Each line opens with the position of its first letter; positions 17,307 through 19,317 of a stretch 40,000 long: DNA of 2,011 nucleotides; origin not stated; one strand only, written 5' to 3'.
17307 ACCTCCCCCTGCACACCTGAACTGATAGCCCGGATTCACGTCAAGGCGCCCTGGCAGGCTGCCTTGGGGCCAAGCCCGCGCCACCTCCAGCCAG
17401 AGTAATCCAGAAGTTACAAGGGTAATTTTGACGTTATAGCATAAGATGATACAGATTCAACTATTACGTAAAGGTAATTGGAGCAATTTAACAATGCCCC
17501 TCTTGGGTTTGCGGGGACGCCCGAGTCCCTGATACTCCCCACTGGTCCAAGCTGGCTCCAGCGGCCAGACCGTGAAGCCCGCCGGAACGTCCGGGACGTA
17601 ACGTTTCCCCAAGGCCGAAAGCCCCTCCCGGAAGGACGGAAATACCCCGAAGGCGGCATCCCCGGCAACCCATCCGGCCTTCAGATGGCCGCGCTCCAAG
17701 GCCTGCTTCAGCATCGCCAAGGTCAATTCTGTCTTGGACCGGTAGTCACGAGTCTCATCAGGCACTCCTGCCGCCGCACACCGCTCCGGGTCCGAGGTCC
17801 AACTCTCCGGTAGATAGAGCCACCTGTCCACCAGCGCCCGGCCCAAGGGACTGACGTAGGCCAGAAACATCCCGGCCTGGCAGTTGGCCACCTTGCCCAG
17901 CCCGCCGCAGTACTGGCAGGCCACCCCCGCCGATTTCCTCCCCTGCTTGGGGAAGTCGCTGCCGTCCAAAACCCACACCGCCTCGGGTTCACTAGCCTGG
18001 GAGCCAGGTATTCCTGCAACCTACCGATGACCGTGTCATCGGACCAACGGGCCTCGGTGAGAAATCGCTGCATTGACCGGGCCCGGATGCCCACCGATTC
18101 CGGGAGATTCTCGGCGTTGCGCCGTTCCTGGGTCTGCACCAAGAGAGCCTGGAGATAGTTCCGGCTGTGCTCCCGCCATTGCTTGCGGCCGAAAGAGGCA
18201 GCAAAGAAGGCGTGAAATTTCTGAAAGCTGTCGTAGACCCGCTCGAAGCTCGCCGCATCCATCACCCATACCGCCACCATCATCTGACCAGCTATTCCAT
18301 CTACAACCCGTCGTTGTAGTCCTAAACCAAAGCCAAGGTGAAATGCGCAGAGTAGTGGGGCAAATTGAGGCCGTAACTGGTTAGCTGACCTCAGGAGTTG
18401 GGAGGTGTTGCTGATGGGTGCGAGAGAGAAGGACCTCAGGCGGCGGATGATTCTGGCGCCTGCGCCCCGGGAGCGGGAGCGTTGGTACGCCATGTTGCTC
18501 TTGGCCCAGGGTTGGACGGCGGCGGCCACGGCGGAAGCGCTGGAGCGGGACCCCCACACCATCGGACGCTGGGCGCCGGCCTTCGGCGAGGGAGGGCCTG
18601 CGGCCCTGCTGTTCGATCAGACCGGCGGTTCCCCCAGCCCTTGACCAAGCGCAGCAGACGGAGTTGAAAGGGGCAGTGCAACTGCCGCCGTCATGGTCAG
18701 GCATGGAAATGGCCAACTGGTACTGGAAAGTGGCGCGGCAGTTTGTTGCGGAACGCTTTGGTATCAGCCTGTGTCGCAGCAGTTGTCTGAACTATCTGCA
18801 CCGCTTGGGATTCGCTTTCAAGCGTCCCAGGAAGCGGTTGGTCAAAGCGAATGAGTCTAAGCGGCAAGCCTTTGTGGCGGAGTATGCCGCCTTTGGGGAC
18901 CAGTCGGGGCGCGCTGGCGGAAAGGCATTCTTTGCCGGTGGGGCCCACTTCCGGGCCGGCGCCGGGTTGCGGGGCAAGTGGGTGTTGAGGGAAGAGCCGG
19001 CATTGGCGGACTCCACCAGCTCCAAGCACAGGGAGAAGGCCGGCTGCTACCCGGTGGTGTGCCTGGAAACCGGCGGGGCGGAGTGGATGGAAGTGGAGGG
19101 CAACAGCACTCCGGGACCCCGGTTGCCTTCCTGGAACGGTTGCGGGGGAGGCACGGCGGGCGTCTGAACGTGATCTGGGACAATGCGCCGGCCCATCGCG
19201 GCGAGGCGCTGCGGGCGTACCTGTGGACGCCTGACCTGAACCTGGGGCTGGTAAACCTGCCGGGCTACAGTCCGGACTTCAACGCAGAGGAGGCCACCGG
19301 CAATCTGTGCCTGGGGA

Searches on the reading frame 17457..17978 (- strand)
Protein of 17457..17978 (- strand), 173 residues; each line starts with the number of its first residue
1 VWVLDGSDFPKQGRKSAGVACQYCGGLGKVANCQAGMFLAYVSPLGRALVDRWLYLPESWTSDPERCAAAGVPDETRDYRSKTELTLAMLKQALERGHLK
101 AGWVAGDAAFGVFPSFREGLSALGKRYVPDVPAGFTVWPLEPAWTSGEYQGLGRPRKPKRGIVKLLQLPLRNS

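Call 7: search_protein_families(library=pfam, proteins=[window:17457-17978:-], max_evalue=0.01)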
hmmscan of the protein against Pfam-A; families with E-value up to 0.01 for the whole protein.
window:17457-17978:- (173 aa): 1 family
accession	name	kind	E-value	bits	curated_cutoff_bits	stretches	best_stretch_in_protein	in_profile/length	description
PF13546.12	DDE_5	-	1.5e-34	120.2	27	1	2-160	80-239/272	DDE superfamily endonuclease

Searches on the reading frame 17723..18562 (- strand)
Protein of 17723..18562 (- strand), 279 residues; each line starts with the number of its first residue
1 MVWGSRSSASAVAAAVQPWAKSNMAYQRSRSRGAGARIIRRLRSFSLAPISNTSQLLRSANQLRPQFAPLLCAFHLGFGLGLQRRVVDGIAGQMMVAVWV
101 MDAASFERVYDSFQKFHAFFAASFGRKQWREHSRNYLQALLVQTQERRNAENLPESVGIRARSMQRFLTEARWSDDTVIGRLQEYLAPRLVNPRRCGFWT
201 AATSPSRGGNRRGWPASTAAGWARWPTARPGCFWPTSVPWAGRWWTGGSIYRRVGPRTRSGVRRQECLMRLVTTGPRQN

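Call 7: search_protein_families(library=pfam, proteins=[window:17723-18562:-], max_evalue=0.01)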
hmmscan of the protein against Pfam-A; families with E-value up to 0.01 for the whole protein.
window:17723-18562:- (279 aa): 1 family
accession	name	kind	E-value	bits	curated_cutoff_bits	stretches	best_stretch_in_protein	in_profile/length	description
PF13546.12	DDE_5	-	3.1e-07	30.7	27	1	120-199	2-81/272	DDE superfamily endonuclease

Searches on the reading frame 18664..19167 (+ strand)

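Call 7: search_protein_families(library=pfam, proteins=[window:18664-19167:+], max_evalue=0.01)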
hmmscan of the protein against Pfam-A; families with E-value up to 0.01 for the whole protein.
window:18664-19167:+ (167 aa): 1 family
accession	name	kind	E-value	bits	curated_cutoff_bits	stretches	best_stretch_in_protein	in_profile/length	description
PF13592.12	HTH_33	-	1.1e-13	51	25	1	19-74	5-60/60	Winged helix-turn helix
